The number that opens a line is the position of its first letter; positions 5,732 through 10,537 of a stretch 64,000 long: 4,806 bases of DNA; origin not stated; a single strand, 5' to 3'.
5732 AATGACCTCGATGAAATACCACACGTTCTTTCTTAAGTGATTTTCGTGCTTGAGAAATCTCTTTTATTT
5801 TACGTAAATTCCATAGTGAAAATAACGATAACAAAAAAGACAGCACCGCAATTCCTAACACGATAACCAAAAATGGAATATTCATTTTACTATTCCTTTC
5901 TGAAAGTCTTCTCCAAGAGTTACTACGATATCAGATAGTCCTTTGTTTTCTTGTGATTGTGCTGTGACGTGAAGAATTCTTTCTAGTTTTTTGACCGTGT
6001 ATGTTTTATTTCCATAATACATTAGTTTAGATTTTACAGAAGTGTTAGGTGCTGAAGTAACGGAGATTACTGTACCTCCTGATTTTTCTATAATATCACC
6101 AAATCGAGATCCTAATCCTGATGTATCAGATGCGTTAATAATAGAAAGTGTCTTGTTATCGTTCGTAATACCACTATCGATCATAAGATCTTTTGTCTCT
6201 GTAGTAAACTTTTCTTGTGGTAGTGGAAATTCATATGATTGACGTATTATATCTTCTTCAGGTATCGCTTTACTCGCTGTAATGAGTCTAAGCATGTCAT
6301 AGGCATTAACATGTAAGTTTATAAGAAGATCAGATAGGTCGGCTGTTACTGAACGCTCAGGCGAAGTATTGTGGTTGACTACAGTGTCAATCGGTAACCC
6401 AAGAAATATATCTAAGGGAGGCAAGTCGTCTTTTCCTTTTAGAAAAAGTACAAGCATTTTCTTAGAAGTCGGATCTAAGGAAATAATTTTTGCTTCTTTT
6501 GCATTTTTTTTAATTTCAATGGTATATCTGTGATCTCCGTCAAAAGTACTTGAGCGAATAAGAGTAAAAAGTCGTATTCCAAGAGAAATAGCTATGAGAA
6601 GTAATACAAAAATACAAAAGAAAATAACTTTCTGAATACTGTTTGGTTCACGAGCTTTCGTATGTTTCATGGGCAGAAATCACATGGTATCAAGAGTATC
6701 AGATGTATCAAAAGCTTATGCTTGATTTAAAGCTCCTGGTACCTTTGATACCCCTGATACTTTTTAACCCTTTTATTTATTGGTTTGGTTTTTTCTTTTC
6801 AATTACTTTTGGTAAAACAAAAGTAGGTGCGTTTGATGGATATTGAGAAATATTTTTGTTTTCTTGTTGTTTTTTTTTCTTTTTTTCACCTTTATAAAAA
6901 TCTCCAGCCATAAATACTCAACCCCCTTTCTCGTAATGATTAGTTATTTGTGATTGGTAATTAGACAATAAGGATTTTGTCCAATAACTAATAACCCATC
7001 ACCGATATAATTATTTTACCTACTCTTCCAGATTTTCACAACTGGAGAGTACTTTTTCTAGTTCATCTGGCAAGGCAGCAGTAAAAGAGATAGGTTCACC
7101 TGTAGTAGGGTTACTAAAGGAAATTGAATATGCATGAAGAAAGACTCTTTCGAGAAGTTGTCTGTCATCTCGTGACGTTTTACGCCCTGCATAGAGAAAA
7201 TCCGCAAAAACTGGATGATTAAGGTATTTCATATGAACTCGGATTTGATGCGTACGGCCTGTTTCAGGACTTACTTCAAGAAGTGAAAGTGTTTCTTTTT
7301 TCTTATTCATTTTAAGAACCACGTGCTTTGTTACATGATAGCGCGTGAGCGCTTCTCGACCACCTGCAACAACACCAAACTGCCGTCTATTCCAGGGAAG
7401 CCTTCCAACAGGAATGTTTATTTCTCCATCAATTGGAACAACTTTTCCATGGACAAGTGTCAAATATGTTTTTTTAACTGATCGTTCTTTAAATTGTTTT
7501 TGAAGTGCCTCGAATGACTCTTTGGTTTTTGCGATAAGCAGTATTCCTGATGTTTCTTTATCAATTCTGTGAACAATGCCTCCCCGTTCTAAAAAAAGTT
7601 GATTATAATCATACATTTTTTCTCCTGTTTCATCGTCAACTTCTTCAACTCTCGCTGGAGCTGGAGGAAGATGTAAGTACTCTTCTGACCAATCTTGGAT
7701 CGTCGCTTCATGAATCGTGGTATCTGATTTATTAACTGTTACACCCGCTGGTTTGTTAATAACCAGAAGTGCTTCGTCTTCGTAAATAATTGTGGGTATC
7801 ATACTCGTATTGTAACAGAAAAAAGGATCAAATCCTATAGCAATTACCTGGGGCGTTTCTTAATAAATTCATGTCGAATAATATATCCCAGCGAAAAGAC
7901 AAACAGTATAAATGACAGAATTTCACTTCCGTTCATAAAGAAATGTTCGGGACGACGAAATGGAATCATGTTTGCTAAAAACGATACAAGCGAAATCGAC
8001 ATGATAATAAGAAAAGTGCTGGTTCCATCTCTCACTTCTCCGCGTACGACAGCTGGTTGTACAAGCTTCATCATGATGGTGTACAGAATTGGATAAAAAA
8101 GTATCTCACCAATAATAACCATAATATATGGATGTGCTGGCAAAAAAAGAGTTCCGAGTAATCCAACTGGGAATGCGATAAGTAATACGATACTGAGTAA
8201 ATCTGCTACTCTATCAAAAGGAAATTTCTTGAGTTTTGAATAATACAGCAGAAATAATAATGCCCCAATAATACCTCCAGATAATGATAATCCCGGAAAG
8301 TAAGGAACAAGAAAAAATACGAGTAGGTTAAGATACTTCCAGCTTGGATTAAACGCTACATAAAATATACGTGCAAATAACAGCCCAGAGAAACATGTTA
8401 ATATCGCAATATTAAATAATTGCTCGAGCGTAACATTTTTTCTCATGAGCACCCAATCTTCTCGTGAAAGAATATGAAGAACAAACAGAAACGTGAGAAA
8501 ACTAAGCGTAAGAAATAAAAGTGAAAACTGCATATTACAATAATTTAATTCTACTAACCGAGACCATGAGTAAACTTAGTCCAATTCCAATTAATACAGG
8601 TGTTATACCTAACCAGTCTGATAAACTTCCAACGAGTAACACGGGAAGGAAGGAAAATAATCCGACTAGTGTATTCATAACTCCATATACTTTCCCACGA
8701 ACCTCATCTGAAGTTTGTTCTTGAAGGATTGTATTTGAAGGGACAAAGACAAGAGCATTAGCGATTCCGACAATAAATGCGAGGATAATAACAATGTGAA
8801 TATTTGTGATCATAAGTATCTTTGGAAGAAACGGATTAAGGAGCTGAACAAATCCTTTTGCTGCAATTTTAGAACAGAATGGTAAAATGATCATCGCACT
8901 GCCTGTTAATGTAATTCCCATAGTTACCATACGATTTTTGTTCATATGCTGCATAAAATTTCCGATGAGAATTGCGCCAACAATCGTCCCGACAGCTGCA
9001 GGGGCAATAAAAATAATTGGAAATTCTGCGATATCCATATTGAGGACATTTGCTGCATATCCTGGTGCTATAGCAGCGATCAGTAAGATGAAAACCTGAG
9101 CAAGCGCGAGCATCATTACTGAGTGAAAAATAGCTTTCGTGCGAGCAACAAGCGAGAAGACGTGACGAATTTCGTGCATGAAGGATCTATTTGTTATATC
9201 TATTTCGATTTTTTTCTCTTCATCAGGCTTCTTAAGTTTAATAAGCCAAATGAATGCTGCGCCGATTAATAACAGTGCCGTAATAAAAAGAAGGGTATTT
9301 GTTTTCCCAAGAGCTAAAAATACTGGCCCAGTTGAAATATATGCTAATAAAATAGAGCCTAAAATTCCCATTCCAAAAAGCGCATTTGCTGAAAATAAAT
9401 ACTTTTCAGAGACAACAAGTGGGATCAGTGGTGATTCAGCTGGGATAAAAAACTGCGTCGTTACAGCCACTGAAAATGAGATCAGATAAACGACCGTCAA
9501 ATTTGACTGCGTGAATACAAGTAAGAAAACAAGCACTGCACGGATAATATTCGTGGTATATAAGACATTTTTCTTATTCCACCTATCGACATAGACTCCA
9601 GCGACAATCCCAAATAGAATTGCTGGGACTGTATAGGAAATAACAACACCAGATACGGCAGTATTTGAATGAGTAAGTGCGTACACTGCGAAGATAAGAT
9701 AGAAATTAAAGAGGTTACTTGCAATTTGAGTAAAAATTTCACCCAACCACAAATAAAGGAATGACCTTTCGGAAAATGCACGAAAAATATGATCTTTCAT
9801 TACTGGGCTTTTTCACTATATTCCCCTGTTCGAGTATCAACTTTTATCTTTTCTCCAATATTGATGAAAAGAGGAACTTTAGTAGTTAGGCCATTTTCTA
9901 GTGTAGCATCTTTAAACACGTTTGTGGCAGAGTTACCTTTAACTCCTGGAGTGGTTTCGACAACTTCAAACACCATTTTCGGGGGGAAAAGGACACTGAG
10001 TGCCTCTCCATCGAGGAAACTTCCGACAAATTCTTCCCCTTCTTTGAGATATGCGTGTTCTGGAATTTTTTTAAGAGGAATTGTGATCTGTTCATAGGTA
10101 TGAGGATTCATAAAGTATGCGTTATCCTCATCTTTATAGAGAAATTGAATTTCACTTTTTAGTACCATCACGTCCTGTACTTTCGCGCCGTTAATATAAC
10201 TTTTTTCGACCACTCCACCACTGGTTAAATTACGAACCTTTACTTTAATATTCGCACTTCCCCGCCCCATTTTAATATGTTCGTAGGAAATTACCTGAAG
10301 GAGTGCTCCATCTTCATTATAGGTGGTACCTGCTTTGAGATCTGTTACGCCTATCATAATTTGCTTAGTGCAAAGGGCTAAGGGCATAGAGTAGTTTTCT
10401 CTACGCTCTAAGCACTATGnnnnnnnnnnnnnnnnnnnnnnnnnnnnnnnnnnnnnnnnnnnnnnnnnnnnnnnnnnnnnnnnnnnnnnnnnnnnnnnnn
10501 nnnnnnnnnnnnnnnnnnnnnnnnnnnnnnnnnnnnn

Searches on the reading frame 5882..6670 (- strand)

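Call 17: search_protein_families(library=pfam, proteins=[window:5882-6670:-], max_evalue=0.00001)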
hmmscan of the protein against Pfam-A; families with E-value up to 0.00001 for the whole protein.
window:5882-6670:- (262 aa): 1 family
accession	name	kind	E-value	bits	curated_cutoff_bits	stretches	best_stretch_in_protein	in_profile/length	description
PF13399.11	LytR_C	-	4.9e-08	34.2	22.2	1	174-256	3-86/86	LytR cell envelope-related transcriptional attenuator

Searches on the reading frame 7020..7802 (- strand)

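Call 17: search_protein_families(library=pfam, proteins=[window:7020-7802:-], max_evalue=0.00001)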
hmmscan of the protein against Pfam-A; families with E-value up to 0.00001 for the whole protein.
window:7020-7802:- (260 aa): 1 family
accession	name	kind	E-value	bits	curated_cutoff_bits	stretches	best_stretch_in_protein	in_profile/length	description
PF00849.27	PseudoU_synth_2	-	2.1e-31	109.7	26.8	1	12-192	2-151/152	RNA pseudouridylate synthase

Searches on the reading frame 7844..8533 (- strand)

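Call 17: search_protein_families(library=pfam, proteins=[window:7844-8533:-], max_evalue=0.00001)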
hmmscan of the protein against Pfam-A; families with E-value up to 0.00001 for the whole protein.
window:7844-8533:- (229 aa): 1 family
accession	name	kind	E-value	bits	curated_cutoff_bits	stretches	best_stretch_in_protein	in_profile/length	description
PF01790.23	LGT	-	1.1e-09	38.5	24.9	1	8-130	18-132/240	Prolipoprotein diacylglyceryl transferase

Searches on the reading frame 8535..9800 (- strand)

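Call 17: search_protein_families(library=pfam, proteins=[window:8535-9800:-], max_evalue=0.00001)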
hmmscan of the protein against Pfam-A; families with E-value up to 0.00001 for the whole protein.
window:8535-9800:- (421 aa): 2 families
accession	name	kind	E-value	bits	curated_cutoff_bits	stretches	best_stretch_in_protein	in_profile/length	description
PF07690.21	MFS_1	-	5.8e-29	101.5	33.4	1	17-385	1-345/347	Major Facilitator Superfamily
PF05977.19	MFS_3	-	1.2e-07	31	27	1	8-318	6-313/524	Transmembrane secretion effector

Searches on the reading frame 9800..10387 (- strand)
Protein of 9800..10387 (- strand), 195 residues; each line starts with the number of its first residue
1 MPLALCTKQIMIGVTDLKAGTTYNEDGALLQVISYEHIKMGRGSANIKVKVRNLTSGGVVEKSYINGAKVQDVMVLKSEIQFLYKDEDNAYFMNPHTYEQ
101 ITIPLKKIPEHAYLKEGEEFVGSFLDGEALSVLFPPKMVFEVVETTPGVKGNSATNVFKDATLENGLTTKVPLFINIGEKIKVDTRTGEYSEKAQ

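Call 17: search_protein_families(library=pfam, proteins=[window:9800-10387:-], max_evalue=0.00001)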
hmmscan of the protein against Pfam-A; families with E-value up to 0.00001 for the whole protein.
window:9800-10387:- (195 aa): 3 families
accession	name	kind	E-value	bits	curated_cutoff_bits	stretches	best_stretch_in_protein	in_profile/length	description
PF09285.17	Elong-fact-P_C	-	1.1e-24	86.3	25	1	139-192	2-55/56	Elongation factor P, C-terminal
PF01132.26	EFP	-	5.6e-15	55.5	27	1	79-129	2-53/54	Elongation factor P (EF-P) OB domain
PF08207.18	EFP_N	-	8.4e-14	51.8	23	1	15-70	3-58/58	Elongation factor P (EF-P) KOW-like domain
